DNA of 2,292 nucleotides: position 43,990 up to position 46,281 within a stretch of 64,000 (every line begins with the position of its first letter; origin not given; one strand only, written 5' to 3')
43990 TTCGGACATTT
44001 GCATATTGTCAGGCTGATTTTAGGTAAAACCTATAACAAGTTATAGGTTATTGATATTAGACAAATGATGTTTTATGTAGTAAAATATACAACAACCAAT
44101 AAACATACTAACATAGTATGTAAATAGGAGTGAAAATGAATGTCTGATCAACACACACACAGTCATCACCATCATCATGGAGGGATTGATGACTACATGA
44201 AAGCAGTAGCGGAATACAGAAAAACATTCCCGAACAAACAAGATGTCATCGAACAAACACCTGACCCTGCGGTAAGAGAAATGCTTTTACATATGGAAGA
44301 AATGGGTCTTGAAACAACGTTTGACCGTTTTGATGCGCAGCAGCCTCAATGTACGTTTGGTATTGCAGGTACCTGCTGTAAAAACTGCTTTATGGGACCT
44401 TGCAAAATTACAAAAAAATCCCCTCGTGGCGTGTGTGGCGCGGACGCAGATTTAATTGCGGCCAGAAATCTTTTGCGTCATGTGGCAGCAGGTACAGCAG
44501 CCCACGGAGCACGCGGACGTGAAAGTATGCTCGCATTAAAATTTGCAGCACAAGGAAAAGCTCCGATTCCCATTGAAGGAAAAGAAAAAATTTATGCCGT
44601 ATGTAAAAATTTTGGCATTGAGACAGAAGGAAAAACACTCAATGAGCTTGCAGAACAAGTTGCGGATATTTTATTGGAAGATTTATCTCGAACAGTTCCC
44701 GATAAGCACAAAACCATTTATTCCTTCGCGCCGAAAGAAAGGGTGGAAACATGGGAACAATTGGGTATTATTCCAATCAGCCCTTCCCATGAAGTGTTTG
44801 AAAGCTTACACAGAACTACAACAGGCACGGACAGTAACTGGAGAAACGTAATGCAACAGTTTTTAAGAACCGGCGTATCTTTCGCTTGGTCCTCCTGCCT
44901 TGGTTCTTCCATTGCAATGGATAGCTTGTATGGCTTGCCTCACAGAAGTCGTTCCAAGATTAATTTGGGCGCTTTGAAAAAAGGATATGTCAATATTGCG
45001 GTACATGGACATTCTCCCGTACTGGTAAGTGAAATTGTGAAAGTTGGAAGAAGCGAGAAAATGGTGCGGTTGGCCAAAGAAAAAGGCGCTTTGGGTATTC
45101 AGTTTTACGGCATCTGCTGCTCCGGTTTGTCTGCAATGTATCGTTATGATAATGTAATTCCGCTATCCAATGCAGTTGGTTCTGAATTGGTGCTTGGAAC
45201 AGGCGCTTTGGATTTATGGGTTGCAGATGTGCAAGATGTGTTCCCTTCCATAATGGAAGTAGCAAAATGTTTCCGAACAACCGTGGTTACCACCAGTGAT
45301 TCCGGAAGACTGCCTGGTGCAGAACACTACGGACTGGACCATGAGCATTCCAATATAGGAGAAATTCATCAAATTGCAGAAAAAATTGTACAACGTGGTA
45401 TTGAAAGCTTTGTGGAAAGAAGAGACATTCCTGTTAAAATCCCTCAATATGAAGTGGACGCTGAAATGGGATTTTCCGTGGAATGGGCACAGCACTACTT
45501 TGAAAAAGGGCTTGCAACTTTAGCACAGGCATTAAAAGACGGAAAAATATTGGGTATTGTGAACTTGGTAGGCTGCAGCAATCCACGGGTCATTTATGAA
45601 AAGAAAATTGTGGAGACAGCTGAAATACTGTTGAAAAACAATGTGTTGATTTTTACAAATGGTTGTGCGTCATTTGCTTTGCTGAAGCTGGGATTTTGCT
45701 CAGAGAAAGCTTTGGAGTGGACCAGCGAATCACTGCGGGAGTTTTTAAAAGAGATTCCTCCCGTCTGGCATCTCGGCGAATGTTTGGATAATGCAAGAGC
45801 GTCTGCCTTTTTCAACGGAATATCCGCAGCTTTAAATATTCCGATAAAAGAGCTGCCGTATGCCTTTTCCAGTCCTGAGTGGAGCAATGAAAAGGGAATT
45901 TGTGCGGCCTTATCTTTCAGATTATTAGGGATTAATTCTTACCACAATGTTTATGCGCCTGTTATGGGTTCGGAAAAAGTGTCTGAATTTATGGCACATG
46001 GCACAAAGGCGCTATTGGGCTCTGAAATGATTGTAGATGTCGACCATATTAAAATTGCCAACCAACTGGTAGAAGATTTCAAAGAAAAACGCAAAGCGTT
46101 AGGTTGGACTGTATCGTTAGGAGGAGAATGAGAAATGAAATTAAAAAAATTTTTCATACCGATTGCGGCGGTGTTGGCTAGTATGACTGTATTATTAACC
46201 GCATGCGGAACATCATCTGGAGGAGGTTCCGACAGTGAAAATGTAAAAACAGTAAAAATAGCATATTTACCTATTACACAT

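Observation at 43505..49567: Orphan Ni-CODH (CooS) with a poly-His tail, fused transcriptionally to a NitT/TauT-family ABC importer and flanked by Rrf2 and LysR regulators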

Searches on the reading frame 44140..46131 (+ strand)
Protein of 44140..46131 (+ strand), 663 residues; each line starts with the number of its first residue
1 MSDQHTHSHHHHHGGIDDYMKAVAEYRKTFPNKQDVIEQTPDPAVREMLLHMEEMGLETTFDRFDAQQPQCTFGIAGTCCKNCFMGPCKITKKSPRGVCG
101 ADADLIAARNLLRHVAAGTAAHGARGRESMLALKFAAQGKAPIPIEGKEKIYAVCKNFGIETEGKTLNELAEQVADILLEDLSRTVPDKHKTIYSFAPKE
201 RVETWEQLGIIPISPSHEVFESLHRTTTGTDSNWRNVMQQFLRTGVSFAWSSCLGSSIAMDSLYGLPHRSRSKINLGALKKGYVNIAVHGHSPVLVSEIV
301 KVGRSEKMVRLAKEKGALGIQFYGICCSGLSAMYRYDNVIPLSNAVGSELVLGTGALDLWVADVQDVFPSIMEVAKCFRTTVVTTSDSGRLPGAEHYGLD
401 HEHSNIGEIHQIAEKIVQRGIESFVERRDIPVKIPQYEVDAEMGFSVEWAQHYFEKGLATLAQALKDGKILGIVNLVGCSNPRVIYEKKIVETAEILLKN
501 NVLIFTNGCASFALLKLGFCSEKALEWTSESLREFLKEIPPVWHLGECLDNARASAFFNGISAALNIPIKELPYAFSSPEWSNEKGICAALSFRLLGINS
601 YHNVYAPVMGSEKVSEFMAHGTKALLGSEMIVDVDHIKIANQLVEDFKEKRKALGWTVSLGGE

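Call 3: search_protein_families(library=pfam, proteins=[window:44140-46131:+])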
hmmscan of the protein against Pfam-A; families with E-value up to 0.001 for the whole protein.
window:44140-46131:+ (663 aa): 1 family
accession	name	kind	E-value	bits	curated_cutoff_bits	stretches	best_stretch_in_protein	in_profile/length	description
PF03063.25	Prismane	-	4.2e-138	461.6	27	1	78-635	1-511/513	Prismane/CO dehydrogenase family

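Call 4: search_protein_families(library=ncbifam, proteins=[window:44140-46131:+])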
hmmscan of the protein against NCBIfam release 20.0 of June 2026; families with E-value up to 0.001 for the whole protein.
window:44140-46131:+ (663 aa): 2 families
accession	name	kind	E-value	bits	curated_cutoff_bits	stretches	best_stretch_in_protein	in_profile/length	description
TIGR01702.1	CO_DH_cata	equivalog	7.2e-150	500.1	478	1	42-655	3-620/621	anaerobic carbon-monoxide dehydrogenase catalytic subunit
TIGR00314.1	cdhA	equivalog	8e-13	47.1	781.3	1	78-182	64-166/784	CO dehydrogenase/acetyl-CoA synthase complex subunit alpha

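Call 5: search_solved_structures(query=window:44140-46131:+, show_alignments=2)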
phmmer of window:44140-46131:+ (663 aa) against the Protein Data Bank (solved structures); distinct sequences matched with E-value up to 0.001: 39.
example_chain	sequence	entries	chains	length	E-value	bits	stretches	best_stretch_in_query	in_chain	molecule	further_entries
6t7j_B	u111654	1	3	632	4.4e-131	441.4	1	44-657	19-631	Carbon monoxide dehydrogenase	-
6elq_X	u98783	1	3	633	7.7e-126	424.1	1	40-654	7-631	Carbon Monoxide Dehydrogenase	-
7err_A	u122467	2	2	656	2.1e-105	356.6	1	6-655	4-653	Carbon monoxide dehydrogenase 2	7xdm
9iyo_A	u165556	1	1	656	2e-104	353.4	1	6-655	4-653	Carbon monoxide dehydrogenase 2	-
9iym_A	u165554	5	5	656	2.1e-104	353.3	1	6-655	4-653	Carbon monoxide dehydrogenase 2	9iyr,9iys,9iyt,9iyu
6vwy_A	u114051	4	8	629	5.7e-104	351.9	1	48-657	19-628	Carbon monoxide dehydrogenase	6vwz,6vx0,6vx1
9tox_X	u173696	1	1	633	7.4e-104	351.5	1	40-655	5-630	Carbon monoxide dehydrogenase 2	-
7xdn_A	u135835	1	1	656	1.4e-103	350.6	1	6-655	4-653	Carbon monoxide dehydrogenase 2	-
7xdp_A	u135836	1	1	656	1.9e-103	350.1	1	6-655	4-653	Carbon monoxide dehydrogenase 2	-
2yiv_X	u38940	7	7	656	1.9e-103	350.1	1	6-655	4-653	CARBON MONOXIDE DEHYDROGENASE 2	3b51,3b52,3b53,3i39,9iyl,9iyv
6ytt_B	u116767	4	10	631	3.9e-103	349.1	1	41-655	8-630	Carbon-monoxide dehydrogenase (Acceptor),Carbon-monoxide dehydrogenase (Acceptor) | Carbon-monoxide dehydrogenase (Acceptor),CO-dehydrogenase from Clostridium a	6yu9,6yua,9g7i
9fzy_B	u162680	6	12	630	4.1e-103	349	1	42-655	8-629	Carbon monoxide dehydrogenase/acetyl-CoA synthase beta subunit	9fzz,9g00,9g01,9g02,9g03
8x9d_A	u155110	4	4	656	5e-103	348.7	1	6-655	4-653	Carbon monoxide dehydrogenase 2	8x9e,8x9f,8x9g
9tp0_X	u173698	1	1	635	6.1e-103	348.5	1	40-655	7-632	Carbon monoxide dehydrogenase 2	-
7zy1_X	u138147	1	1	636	1.2e-102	347.5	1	40-655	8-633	Carbon monoxide dehydrogenase 2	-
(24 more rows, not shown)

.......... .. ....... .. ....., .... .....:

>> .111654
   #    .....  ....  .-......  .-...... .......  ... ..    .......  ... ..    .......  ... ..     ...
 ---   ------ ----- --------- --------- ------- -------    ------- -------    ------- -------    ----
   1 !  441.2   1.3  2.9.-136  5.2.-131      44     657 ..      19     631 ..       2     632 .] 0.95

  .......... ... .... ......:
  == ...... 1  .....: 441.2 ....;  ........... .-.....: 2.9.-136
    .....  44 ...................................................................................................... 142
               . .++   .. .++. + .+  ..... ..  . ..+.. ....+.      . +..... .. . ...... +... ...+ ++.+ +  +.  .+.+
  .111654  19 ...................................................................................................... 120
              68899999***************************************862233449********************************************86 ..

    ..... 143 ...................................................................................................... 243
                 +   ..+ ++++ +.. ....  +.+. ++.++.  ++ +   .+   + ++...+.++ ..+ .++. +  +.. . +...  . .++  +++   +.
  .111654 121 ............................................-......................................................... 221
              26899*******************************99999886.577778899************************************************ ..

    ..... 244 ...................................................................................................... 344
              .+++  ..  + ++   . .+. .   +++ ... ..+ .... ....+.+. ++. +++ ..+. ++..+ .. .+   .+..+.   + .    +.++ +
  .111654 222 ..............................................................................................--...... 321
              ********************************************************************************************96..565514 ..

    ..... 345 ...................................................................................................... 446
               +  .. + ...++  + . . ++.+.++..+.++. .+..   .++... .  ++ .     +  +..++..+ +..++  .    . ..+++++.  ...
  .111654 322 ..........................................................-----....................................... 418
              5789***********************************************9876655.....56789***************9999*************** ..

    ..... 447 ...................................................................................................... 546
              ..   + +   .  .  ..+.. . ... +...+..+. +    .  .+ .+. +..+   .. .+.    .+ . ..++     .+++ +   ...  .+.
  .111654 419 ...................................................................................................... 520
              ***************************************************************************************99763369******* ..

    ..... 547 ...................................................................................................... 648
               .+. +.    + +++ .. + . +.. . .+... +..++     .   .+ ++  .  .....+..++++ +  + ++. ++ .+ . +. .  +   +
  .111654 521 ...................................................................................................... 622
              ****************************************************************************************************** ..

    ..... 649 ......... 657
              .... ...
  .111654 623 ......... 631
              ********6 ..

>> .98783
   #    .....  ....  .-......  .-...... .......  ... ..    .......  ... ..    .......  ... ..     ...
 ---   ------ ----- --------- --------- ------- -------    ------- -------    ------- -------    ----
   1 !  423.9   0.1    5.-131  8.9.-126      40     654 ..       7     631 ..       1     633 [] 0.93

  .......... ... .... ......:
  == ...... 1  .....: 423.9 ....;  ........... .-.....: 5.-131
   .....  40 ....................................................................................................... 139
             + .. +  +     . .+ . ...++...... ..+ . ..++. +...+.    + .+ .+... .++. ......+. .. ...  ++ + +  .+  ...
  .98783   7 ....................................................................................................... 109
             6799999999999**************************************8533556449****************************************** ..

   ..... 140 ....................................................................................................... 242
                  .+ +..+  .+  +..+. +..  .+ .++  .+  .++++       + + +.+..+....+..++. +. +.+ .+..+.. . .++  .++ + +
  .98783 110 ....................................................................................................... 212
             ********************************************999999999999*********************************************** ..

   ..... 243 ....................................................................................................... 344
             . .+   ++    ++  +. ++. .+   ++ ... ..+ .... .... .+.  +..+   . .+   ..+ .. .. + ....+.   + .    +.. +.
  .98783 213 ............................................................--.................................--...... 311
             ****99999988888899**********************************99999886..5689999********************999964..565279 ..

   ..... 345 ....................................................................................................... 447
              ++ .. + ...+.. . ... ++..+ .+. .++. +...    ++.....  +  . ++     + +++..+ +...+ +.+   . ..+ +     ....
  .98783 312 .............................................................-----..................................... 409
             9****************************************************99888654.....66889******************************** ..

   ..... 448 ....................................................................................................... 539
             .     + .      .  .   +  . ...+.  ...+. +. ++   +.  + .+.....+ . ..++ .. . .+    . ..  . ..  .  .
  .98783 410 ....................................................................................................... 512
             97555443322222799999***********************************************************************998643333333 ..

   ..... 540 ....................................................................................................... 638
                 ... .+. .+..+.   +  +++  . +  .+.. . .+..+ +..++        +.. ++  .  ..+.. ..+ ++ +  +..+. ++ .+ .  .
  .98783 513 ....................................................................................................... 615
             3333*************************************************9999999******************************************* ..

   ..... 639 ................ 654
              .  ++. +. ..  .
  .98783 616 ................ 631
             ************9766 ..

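Call 17: search_solved_structures(query=window:44140-46131:+, show_alignments=3, max_evalue=1e-104)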
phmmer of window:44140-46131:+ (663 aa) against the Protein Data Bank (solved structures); distinct sequences matched with E-value up to 1e-104: 3.
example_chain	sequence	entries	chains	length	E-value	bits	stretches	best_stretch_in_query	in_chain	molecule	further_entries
6t7j_B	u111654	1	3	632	4.4e-131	441.4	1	44-657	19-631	Carbon monoxide dehydrogenase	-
6elq_X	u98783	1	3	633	7.7e-126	424.1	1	40-654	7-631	Carbon Monoxide Dehydrogenase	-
7err_A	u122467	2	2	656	2.1e-105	356.6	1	6-655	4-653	Carbon monoxide dehydrogenase 2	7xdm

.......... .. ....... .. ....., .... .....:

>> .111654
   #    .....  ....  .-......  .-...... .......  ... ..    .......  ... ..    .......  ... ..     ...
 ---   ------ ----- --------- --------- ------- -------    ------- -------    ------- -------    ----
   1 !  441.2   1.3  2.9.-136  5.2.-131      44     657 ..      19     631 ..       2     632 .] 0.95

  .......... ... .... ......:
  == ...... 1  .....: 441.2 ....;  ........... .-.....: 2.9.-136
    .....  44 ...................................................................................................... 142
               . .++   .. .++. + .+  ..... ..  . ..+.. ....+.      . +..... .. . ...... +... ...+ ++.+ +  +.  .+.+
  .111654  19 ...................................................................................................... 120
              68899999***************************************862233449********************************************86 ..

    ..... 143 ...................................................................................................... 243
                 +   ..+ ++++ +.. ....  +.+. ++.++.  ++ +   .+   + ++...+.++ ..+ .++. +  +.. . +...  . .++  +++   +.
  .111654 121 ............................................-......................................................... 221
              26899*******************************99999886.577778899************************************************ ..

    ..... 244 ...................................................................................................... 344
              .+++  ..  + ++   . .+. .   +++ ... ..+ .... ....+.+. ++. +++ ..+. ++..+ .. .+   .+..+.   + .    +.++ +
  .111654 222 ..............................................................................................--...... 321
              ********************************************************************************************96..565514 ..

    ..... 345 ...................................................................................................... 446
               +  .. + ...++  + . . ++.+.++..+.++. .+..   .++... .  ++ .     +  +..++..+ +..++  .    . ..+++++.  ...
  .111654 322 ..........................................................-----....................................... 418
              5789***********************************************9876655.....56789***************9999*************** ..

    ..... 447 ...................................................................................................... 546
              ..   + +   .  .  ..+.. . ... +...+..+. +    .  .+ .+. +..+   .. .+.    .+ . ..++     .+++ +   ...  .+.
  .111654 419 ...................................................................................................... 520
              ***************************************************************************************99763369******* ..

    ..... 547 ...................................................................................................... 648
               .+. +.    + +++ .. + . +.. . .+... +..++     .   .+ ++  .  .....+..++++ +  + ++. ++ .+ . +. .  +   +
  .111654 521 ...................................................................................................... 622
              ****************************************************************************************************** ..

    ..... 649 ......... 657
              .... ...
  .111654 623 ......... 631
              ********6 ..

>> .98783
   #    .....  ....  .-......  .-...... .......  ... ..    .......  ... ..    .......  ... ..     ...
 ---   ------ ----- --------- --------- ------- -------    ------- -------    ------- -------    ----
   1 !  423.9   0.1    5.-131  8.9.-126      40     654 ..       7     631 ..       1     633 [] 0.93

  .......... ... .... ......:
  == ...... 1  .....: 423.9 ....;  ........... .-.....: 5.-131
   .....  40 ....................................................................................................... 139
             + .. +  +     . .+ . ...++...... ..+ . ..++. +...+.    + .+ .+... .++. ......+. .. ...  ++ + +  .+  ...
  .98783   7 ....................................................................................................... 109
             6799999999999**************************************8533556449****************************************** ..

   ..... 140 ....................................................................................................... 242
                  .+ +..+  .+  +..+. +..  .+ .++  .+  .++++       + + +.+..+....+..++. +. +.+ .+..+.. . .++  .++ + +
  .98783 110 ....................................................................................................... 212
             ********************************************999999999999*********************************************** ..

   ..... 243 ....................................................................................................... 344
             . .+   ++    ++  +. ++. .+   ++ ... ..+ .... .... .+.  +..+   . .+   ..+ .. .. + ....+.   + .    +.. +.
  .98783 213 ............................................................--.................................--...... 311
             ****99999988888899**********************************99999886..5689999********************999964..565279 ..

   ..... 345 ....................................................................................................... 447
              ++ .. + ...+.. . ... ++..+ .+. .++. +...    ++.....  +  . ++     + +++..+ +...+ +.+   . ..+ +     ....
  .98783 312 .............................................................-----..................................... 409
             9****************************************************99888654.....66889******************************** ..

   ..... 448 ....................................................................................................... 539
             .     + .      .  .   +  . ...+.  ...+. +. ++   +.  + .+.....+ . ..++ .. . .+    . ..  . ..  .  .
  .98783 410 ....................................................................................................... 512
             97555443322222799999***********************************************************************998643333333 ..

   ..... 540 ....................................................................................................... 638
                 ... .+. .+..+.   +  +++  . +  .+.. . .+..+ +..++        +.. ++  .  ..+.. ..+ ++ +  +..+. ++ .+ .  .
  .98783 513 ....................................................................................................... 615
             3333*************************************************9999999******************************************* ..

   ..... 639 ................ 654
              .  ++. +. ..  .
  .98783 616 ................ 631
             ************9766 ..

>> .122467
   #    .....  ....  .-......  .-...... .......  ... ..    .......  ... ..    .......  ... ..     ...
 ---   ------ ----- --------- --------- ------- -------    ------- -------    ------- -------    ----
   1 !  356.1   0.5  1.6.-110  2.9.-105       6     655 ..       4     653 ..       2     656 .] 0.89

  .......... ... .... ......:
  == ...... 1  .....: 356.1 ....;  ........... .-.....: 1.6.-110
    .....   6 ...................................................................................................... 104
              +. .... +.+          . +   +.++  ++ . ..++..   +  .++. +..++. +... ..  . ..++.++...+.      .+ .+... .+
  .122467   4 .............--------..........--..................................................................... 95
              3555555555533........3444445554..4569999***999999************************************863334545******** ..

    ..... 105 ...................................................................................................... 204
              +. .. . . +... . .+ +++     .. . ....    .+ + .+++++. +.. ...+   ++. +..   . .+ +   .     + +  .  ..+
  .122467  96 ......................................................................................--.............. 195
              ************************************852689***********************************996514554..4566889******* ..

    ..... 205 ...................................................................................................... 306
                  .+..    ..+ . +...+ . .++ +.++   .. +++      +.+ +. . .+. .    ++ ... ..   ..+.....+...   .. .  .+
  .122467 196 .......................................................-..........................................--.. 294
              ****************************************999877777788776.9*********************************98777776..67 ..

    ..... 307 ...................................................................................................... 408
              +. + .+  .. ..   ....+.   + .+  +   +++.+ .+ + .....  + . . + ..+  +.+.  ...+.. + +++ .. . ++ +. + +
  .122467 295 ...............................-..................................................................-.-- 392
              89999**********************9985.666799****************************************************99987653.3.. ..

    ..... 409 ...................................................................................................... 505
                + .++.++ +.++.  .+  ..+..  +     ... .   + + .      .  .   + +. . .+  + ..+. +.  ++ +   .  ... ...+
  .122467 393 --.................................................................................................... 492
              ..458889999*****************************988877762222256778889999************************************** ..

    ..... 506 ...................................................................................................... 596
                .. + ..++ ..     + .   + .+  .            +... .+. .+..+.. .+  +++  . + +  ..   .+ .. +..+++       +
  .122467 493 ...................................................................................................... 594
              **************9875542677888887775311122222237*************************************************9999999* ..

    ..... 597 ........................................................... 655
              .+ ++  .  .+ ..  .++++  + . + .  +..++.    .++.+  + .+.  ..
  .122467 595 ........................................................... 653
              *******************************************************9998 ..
